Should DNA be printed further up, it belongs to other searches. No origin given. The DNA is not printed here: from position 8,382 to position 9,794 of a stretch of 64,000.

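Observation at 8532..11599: Stand-alone CCG-motif proteins with a C-terminal CxC-X3-5-C tail, always next to SnoaL-like and dehydrogenase genes: an uncharacterised redox module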

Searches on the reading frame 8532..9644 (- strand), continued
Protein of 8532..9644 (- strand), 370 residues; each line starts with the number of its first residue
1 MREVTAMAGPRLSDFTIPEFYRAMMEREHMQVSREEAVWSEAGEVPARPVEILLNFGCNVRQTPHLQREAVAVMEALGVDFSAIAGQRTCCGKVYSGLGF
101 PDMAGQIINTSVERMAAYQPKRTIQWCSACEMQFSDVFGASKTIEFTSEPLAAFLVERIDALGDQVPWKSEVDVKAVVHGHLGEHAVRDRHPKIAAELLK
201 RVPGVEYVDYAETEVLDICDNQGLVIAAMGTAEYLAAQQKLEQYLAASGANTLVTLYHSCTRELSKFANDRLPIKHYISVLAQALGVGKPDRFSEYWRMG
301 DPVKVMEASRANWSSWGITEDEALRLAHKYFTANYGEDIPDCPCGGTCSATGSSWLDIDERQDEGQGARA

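Call 56: search_solved_structures(query=A3, max_evalue=1, show_alignments=4)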
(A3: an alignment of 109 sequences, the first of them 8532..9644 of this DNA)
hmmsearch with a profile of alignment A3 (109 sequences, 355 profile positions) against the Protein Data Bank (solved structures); distinct sequences matched with E-value up to 1: 12.
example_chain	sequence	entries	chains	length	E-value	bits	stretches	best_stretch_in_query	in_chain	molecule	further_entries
9ojn_A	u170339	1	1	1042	1.7e-15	59.8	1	53-319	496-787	Iron-sulfur-binding reductase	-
8rvu_b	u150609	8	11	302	5e-14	54.9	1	55-290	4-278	H(2):CoB-CoM heterodisulfide,ferredoxin reductase subunit B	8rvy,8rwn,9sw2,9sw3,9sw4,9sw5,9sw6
8rvv_B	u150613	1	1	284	5.6e-14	54.8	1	55-288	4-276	H(2):CoB-CoM heterodisulfide,ferredoxin reductase subunit B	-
9sfi_C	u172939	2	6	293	5.4e-12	48.2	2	89-157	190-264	H(2)/formate:CoB-CoM heterodisulfide,ferredoxin reductase subunit B2 | Heterodisulfide reductase subunit B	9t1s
5odc_B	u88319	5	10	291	1.1e-11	47.2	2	73-157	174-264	Heterodisulfide reductase, subunit B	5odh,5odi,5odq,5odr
7bkb_B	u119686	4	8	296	0.0087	17.9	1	215-286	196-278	CoB--CoM heterodisulfide reductase subunit B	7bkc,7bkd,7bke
7udk_A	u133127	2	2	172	0.026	16.4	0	295-343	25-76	Designed helical repeat protein (DHR) RPB_LRP2_R4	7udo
1m3g_A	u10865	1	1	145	0.036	15.9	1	114-185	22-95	DUAL SPECIFICITY PROTEIN PHOSPHATASE 2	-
36hb_C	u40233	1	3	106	0.4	12.5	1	295-329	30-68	CAM1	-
4iyp_A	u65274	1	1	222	0.65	11.8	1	254-328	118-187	Immunoglobulin-binding protein 1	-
1gax_A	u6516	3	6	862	0.73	11.6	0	115-140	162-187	VALYL-TRNA SYNTHETASE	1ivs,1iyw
1m76_A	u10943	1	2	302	0.85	11.4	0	108-152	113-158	3-HYDROXYACYL-COA DEHYDROGENASE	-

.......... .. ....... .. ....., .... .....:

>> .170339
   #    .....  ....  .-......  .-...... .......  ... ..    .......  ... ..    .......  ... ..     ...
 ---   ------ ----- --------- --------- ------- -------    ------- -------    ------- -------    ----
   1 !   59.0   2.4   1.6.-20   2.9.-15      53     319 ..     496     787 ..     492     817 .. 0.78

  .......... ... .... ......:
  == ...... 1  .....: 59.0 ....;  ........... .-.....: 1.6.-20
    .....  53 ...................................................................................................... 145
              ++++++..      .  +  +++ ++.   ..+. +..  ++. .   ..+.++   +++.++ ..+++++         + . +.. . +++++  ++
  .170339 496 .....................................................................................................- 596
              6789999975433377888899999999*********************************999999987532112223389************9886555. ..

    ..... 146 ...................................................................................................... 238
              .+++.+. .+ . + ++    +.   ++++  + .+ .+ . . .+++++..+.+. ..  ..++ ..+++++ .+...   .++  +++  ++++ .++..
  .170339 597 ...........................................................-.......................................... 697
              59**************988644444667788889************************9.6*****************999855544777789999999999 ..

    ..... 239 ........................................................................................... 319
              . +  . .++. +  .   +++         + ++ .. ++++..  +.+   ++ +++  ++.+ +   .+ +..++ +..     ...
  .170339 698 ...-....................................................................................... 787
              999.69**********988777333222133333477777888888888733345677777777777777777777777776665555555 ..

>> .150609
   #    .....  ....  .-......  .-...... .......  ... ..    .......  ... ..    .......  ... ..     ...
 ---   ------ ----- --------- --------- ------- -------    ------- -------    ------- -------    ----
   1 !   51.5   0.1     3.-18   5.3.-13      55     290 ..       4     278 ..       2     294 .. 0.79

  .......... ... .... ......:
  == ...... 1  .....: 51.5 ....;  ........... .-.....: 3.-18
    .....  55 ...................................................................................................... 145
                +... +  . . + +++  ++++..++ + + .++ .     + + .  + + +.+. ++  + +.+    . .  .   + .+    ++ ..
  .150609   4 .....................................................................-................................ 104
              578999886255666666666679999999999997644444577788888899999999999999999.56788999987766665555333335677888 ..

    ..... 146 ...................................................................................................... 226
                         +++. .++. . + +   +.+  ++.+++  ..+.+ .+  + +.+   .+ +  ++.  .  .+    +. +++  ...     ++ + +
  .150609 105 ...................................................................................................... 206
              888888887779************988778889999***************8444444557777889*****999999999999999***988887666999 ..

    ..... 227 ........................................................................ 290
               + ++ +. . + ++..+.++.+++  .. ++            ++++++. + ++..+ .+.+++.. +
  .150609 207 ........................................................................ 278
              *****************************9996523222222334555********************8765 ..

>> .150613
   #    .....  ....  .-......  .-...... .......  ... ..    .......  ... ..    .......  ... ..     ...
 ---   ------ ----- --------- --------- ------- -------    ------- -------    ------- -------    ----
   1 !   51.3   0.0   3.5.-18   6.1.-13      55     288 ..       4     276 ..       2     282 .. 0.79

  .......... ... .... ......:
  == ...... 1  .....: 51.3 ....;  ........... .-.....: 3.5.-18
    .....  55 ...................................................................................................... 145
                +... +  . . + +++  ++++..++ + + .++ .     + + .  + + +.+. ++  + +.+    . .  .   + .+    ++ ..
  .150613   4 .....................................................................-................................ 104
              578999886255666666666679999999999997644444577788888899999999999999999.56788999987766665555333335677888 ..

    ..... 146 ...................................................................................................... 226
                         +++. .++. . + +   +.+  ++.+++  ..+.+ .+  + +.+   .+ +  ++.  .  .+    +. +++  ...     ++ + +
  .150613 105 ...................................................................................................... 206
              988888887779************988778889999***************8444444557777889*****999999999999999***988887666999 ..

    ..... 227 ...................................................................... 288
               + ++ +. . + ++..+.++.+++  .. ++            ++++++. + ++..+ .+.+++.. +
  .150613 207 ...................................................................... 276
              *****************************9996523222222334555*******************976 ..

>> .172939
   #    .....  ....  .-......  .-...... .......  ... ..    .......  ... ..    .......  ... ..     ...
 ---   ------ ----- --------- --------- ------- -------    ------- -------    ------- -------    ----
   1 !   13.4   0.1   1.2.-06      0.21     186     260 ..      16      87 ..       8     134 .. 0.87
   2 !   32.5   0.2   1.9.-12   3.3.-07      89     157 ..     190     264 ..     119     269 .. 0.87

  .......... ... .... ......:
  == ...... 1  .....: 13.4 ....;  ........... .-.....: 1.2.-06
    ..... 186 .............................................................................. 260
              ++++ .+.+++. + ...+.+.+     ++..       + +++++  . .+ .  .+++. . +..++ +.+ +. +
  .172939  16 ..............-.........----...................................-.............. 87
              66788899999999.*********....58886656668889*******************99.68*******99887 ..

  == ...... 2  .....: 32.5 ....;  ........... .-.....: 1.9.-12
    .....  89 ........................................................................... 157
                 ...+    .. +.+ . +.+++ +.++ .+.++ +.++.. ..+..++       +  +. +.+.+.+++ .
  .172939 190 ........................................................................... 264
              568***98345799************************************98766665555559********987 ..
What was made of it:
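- Closest known: Mycobacterial EtfD. Same: It is the best sequence-profile match among solved structures (1.7e-15, call 56).
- A family profile hits EtfD at 1.7e-15 and HdrB at 5e-14, with motif-by-motif alignment (call 56). Here the second site has lost three Cys (call 56).
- Tried and rejected: I took the equivalences from the profile alignment to EtfD and HdrB instead (call 56).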

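Call 59: find_encoding_contigs(protein=P0008, flank=8000, max_places=1)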
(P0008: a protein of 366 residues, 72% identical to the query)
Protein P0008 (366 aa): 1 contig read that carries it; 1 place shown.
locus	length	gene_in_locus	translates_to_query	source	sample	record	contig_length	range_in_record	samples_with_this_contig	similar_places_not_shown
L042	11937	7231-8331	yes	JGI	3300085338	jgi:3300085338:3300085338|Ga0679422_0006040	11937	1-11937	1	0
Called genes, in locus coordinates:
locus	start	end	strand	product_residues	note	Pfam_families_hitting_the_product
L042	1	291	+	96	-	?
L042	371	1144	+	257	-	PF00378:ECH_1, PF16113:ECH_2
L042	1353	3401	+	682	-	PF01979:Amidohydro_1, PF07969:Amidohydro_3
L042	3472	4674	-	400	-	PF01266:DAO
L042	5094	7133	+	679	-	PF00496:SBP_bac_5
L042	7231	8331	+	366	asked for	PF02754:CCG (weak)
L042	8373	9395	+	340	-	-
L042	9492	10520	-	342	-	PF02826:2-Hacid_dh_C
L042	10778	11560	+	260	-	PF01113:DapB_N, PF05173:DapB_C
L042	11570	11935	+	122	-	?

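Call 60: find_encoding_contigs(protein=P0029, flank=8000, max_places=1)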
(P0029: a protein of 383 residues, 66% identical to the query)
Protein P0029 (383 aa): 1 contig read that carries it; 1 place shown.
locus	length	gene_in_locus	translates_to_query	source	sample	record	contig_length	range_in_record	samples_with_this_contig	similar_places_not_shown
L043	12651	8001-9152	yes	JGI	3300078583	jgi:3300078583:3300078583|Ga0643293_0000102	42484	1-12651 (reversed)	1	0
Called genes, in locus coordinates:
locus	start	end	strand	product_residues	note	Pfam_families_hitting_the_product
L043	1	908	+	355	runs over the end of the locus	PF02615:Ldh_2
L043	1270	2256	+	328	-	PF19300:BPD_transp_1_N (weak), PF00528:BPD_transp_1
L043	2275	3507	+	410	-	PF12911:OppC_N, PF00528:BPD_transp_1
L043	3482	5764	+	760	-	PF00005:ABC_tran, PF02463:SMC_N (faint), PF13191:AAA_16 (faint), PF13304:AAA_21 (faint), PF13401:AAA_22 (faint), PF08352:oligo_HPY, PF00005:ABC_tran, PF08352:oligo_HPY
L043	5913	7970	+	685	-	PF00496:SBP_bac_5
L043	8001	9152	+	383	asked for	PF02754:CCG (weak)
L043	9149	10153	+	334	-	PF01946:Thi4 (faint), PF00890:FAD_binding_2 (faint), PF03486:HI0933_like (faint), PF07992:Pyr_redox_2, PF12831:FAD_oxidored (weak), PF13450:NAD_binding_8 (faint), PF13738:Pyr_redox_3, PF00070:Pyr_redox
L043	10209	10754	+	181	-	PF12802:MarR_2, PF01047:MarR, PF13412:HTH_24 (weak), PF13463:HTH_27 (weak)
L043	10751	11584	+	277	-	PF00005:ABC_tran, PF13304:AAA_21 (faint)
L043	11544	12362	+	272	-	PF01061:ABC2_membrane, PF12730:ABC2_membrane_4 (weak), PF12698:ABC2_membrane_3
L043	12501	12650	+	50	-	?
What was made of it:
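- In L043 a TrxB-like flavoprotein overlaps the CCG1 ortholog's stop (call 60). A TrxB-like Pyr_redox_2 gene overlaps the CCG1 stop in L043 (call 60).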

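Call 61: find_encoding_contigs(protein=P0063, flank=10000, max_places=1)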
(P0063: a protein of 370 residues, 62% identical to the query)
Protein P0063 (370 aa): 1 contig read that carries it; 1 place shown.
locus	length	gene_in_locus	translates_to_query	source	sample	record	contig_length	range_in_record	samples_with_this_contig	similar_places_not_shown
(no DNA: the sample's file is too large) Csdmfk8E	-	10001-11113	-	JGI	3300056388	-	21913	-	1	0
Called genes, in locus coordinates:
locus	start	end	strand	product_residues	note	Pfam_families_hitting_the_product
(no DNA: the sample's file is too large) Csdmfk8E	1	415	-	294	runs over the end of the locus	?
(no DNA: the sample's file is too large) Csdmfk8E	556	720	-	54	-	-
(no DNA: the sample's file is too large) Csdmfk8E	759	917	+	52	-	-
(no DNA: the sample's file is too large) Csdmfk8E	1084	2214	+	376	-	PF02754:CCG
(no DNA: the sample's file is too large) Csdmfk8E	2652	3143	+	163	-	PF03551:PadR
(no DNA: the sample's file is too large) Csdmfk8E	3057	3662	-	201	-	PF00248:Aldo_ket_red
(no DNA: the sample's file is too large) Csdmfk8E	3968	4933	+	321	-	PF00155:Aminotran_1_2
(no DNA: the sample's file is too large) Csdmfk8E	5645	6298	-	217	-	PF07690:MFS_1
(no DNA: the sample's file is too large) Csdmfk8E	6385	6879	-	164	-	PF07690:MFS_1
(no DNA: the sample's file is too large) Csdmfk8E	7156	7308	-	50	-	-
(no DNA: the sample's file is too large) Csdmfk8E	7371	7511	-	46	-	-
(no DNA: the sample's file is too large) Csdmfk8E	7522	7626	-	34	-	-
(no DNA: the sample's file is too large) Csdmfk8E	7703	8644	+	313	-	PF08240:ADH_N, PF00107:ADH_zinc_N, PF13602:ADH_zinc_N_2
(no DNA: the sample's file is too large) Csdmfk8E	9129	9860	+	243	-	PF01177:Asp_Glu_race (faint)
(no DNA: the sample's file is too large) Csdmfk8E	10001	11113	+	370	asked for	PF02754:CCG (faint)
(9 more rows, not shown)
